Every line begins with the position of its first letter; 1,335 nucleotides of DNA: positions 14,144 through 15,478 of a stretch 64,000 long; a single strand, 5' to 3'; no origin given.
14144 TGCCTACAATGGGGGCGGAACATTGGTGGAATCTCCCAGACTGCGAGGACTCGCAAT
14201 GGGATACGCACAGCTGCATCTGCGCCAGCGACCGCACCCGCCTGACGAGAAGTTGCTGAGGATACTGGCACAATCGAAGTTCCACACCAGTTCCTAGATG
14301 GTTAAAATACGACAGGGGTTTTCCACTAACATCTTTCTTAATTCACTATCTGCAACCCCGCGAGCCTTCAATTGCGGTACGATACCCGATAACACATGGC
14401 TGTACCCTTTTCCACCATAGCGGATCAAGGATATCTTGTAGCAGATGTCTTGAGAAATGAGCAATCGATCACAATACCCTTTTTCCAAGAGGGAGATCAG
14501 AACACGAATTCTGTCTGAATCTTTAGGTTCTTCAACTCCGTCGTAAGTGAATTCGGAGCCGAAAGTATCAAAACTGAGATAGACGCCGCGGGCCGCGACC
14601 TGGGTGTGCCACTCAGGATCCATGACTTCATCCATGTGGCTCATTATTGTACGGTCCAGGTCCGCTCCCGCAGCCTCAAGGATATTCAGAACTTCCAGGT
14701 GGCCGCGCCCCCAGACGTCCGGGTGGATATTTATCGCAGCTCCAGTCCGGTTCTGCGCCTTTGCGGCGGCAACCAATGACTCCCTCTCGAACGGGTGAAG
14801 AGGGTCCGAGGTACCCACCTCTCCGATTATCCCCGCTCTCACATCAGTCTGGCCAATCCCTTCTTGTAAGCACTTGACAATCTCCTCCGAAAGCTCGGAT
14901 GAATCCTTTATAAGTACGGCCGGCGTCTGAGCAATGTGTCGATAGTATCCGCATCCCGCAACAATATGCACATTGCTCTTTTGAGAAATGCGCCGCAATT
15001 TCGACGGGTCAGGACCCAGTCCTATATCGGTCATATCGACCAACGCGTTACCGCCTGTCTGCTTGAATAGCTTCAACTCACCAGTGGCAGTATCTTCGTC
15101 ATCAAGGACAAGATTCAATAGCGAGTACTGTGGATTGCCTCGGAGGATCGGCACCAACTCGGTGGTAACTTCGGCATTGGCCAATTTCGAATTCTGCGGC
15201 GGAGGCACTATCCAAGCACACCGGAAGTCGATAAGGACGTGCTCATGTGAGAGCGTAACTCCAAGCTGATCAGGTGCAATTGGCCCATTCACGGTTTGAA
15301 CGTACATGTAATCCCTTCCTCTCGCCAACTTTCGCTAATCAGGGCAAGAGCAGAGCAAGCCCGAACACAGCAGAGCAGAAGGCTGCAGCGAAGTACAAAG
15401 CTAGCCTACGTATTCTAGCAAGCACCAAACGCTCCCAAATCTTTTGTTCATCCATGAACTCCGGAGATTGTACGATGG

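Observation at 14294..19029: Five-gene operon linking a PAS-GAF histidine kinase and a CheY-like receiver to a TIR/pseudo-receiver protein, a 3-TM protein and a PTER-family hydrolase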

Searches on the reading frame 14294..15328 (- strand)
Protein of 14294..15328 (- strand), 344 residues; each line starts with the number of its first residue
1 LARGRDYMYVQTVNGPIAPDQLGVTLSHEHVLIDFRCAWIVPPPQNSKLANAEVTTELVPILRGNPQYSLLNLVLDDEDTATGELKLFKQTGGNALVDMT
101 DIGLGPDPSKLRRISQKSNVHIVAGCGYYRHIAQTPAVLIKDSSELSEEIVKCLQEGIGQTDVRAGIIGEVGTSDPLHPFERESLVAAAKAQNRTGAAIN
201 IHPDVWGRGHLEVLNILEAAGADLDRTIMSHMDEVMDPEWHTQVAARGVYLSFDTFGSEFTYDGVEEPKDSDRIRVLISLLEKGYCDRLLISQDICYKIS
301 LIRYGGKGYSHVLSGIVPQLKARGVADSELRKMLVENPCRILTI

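Call 3: search_protein_families(library=pfam, proteins=[window:14294-15328:-], max_evalue=0.01)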
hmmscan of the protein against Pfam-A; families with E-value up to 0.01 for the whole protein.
window:14294-15328:- (344 aa): 1 family
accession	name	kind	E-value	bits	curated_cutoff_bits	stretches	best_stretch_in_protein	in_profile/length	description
PF02126.24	PTE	-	1.3e-72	245.2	22.4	1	18-343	2-298/298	Phosphotriesterase family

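Call 4: search_protein_families(library=padloc, proteins=[window:14294-15328:-], max_evalue=0.01)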
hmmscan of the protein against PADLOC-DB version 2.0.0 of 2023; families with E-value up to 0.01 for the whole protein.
window:14294-15328:- (344 aa): 0 families

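Call 32: search_solved_structures(query=window:14294-15328:-, max_evalue=0.001, show_alignments=2)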
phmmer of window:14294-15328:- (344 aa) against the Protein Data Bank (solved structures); distinct sequences matched with E-value up to 0.001: 128 (the best 60 are shown).
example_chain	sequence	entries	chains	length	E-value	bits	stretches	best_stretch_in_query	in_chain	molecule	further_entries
3k2g_A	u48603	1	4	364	3.3e-74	253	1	10-342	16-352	Resiniferatoxin-binding, phosphotriesterase-related protein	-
9efa_A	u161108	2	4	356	8.9e-70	238.4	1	10-343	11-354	Phosphotriesterase-related protein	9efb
3rhg_A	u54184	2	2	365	1.9e-41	145.3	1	9-342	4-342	Putative phophotriesterase | Amidohydrolase Pmi1525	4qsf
4lef_C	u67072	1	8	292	3.6e-35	124.7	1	91-340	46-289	Phosphotriesterase homology protein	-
3gth_A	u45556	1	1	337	3.7e-35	124.6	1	91-341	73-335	Organophosphorus hydrolase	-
1bf6_A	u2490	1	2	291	4.1e-35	124.5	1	91-340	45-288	PHOSPHOTRIESTERASE HOMOLOGY PROTEIN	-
3gtx_A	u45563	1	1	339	5.1e-35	124.2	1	91-341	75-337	Organophosphorus hydrolase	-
3gti_A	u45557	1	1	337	5.8e-35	124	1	91-341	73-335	Organophosphorus hydrolase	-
3gtf_A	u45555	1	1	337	6.3e-35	123.9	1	91-341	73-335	Organophosphorus hydrolase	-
3gu9_A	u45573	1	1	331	2.6e-34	121.9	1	91-341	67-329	Organophosphorus hydrolase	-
2zc1_A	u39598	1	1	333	3.6e-34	121.4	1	91-341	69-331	Phosphotriesterase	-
3gu2_A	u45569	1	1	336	4.7e-34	121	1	91-341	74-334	Organophosphorus hydrolase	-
3gu1_A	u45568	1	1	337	9.8e-34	120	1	91-341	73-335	Organophosphorus hydrolase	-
3tn4_A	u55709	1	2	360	1.7e-33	119.2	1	86-341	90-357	Phosphotriesterase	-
3fdk_A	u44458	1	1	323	2.1e-33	118.9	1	91-341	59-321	HYDROLASE DR0930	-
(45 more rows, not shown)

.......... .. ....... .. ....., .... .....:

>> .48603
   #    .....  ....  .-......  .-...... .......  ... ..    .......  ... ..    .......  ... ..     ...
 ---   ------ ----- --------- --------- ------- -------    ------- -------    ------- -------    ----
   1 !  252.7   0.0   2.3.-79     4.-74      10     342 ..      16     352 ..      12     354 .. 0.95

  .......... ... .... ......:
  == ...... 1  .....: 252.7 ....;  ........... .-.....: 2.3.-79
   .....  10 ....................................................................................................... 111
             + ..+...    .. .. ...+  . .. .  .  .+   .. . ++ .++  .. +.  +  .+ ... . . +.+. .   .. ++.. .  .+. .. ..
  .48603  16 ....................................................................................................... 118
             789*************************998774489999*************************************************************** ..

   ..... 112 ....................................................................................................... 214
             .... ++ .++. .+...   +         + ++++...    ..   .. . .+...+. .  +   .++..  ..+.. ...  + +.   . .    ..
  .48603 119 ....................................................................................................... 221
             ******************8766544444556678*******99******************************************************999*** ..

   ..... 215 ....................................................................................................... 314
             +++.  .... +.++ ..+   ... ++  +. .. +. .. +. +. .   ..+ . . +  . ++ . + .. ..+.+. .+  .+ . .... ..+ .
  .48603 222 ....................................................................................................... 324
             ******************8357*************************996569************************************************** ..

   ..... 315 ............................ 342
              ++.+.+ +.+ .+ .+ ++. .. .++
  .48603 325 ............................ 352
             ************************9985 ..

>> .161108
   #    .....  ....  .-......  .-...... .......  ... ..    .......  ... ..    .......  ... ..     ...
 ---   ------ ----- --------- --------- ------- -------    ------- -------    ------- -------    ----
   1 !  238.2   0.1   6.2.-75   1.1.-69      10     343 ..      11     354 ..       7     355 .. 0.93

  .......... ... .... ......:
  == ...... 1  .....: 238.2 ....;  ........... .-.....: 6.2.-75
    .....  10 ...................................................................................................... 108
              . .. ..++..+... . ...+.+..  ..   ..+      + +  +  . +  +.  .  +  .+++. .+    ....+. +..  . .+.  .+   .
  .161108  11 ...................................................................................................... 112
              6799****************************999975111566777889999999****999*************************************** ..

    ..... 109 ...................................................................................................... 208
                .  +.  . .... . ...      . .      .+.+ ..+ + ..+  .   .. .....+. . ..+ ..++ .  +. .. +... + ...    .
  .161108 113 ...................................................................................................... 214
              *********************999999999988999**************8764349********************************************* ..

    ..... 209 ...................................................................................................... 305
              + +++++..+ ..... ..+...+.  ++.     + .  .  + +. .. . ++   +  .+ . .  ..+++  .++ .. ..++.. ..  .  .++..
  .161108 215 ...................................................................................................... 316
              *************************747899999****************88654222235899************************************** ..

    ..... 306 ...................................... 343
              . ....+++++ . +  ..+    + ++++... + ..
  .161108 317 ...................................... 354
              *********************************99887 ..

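Call 41: search_protein_families(library=ncbifam, proteins=[window:14294-15328:-], max_evalue=0.001)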
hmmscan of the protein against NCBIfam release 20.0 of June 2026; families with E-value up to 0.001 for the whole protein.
window:14294-15328:- (344 aa): 3 families
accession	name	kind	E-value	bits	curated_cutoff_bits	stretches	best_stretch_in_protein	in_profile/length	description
NF007373.0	PRK09875.1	equivalog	9.8e-41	140.2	486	1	75-341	30-290/292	phosphotriesterase-related protein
NF041153.1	organophos_OPH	equivalog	1.5e-23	83.5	500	1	84-343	86-359/365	organophosphate hydrolase OPH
NF045706.1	PhFuoseLconase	equivalog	1e-17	64.2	630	1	73-343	40-325/332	phospho-furanose lactonase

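Call 50: find_homologous_proteins(query=window:14294-15328:-, max_evalue=1e-60)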
Query window:14294-15328:- (344 aa): 397 proteins with E <= 1e-60 among 3531 candidates; the best 120 are listed.
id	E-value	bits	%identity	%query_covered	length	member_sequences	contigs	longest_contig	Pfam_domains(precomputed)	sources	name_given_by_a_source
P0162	2.7e-224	761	100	98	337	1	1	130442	PF02126.26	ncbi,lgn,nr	ncbi:MAG: phosphotriesterase-related protein [Chloroflexi bacterium]|nr:phosphotriesterase-related p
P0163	7.7e-150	517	67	98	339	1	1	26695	PF02126.26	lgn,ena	-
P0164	9.4e-150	516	69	98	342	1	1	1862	PF02126.26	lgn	-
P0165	9.2e-149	513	67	98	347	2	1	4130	PF02126.26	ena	-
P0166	1.2e-142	493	66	98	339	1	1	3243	PF02126.26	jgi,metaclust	metaclust:\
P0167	2.2e-142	492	64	98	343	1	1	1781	PF02126.26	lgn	-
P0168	9.7e-139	480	61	98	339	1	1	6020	PF02126.26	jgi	jgi:phosphotriesterase-related protein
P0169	5.5e-138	478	62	98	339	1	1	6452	PF02126.26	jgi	jgi:phosphotriesterase-related protein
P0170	1.2e-137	477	62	98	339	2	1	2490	PF02126.26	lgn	-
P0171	1.9e-137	476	60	98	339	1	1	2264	PF02126.26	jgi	jgi:phosphotriesterase-related protein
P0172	3.2e-137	475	63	98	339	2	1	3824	PF02126.26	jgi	jgi:phosphotriesterase-related protein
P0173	1.1e-136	473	61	98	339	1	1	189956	PF02126.26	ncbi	-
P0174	5.8e-136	471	61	98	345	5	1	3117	PF02126.26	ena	-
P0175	2.8e-135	469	61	98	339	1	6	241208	PF02126.26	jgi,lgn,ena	jgi:phosphotriesterase-related protein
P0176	1.2e-134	467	58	98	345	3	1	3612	PF02126.26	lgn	-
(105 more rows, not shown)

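Call 51: find_encoding_contigs(protein=P0163, flank=8000, max_places=2)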
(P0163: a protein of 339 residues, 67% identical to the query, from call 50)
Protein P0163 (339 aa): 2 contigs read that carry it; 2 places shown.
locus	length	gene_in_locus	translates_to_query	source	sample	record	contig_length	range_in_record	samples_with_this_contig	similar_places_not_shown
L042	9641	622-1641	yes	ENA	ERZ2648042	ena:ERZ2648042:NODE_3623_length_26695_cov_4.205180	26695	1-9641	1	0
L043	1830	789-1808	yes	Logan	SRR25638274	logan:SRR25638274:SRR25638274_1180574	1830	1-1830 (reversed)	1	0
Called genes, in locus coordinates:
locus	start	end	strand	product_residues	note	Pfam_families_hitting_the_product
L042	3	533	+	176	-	?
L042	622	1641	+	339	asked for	PF02126:PTE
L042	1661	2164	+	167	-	PF00856:SET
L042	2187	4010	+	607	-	PF13185:GAF_2 (weak), PF02518:HATPase_c, PF13589:HATPase_c_3 (faint)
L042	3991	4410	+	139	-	PF00072:Response_reg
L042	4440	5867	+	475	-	-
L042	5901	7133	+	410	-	PF00112:Peptidase_C1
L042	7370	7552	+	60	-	-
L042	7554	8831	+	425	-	PF14690:Zn_ribbon_ISL3, PF13542:HTH_Tnp_ISL3 (weak), PF01610:DDE_Tnp_ISL3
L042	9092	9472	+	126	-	PF02675:AdoMet_dc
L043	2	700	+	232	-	?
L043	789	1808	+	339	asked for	PF02126:PTE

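Call 52: find_encoding_contigs(protein=P0173, flank=8000, max_places=2)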
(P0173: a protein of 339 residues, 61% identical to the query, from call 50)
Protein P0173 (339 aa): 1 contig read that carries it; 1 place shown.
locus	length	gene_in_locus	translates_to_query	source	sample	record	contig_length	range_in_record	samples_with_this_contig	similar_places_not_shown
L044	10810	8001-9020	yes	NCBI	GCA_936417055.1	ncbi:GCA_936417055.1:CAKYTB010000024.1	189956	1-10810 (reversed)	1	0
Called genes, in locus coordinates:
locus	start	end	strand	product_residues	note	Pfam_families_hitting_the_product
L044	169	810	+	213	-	PF13204:Apiosidase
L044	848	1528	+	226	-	PF13204:Apiosidase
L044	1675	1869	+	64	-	-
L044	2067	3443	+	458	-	PF01547:SBP_bac_1, PF13416:SBP_bac_8 (weak)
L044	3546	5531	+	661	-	PF13570:Beta-prop_ACSF4, PF23381:Beta-prop_IFT122_1st, PF25174:Beta-prop_THOC3, PF25175:Beta-prop_WDR5, PF13360:PQQ_2, PF13570:Beta-prop_ACSF4, PF23414:Beta-prop_EML_2, PF25174:Beta-prop_THOC3, +21 more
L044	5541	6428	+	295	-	PF00528:BPD_transp_1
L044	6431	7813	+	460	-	PF00884:Sulfatase, PF01663:Phosphodiest (weak), PF16347:SGSH_C (faint)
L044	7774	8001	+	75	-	-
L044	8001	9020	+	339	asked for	PF02126:PTE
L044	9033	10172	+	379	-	PF00144:Beta-lactamase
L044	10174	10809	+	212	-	?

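Call 53: find_encoding_contigs(protein=P0175, flank=8000, max_places=3)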
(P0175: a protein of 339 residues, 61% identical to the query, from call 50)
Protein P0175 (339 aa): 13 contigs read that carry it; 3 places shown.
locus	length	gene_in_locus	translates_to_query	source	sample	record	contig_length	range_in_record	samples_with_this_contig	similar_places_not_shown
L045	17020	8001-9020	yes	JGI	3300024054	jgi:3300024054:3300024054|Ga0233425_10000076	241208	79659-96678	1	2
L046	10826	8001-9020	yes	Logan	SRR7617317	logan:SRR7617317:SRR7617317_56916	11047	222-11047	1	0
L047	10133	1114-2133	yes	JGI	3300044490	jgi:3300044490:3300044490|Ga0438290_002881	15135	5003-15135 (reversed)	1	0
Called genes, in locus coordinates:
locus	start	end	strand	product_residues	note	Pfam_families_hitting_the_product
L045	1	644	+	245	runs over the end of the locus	PF00392:GntR, PF13545:HTH_Crp_2 (faint), PF01047:MarR (weak), PF07702:UTRA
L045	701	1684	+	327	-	PF01261:AP_endonuc_2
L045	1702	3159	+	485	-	PF00150:Cellulase, PF19815:DUF6298 (weak)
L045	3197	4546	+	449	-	PF02788:RuBisCO_large_N, PF00016:RuBisCO_large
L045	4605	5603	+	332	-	PF00676:E1_dh, PF00456:Transketolase_N (weak)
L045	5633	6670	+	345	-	PF02779:Transket_pyr, PF02780:Transketolase_C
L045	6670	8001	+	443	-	PF00364:Biotin_lipoyl, PF02817:E3_binding, PF00198:2-oxoacid_dh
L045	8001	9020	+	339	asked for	PF02126:PTE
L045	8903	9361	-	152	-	-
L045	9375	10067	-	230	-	PF04191:PEMT, PF04140:ICMT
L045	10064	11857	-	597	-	PF02837:Glyco_hydro_2_N (weak), PF00703:Glyco_hydro_2 (weak)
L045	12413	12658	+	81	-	-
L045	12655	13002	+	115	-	PF02452:PemK_toxin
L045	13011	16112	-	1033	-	-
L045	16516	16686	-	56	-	-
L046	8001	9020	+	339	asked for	PF02126:PTE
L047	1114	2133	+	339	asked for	PF02126:PTE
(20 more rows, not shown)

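Call 55: search_protein_families(library=pfam, proteins=[L042:4440-5867:+, L042:5901-7133:+, L042:1661-2164:+, L042:2187-4010:+, L042:3-533:+], max_evalue=0.01)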
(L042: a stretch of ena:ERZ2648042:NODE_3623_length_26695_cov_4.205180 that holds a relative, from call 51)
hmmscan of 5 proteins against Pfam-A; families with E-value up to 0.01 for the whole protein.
L042:4440-5867:+ (475 aa): 1 family
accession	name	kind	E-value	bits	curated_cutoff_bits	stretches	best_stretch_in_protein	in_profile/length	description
PF00072.30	Response_reg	-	9e-05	23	30.2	1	7-110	1-101/111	Response regulator receiver domain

L042:5901-7133:+ (410 aa): 1 family
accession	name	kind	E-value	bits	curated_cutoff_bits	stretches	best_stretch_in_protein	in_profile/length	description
PF00112.29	Peptidase_C1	-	1.6e-09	38.6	20.7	1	131-369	13-197/220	Papain family cysteine protease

L042:1661-2164:+ (167 aa): 1 family
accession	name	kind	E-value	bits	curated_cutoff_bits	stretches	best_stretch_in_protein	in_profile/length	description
PF00856.33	SET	-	1.9e-16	60.8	22.4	1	24-117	1-104/105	SET domain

L042:2187-4010:+ (607 aa): 5 families
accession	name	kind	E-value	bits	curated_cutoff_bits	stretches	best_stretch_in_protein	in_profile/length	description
PF02518.31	HATPase_c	-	3.2e-20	73.1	26.4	1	485-591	4-109/111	Histidine kinase-, DNA gyrase B-, and HSP90-like ATPase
PF13185.12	GAF_2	-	3.3e-06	27.8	28.6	1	240-356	24-136/136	GAF domain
PF13589.12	HATPase_c_3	-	2e-05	25.1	25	1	487-555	3-65/137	Histidine kinase-, DNA gyrase B-, and HSP90-like ATPase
PF01590.32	GAF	-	0.00014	22.8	22.4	1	255-354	37-132/133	GAF domain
PF00989.32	PAS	-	0.0066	16.9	22.6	0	64-103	18-57/113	PAS fold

L042:3-533:+ (176 aa): 1 family
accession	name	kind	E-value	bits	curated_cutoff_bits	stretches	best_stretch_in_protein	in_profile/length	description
PF04371.20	PAD_porph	-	6.2e-54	183.8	25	1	1-171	168-321/321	Porphyromonas-type peptidyl-arginine deiminase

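Call 56: search_protein_families(library=padloc, proteins=[L042:4440-5867:+, L042:5901-7133:+, L042:1661-2164:+, L042:2187-4010:+], max_evalue=0.01)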
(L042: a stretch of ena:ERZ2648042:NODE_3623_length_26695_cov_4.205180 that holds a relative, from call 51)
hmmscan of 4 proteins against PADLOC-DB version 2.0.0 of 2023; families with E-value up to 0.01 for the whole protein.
L042:4440-5867:+ (475 aa): 0 families

L042:5901-7133:+ (410 aa): 0 families

L042:1661-2164:+ (167 aa): 0 families

L042:2187-4010:+ (607 aa): 0 families
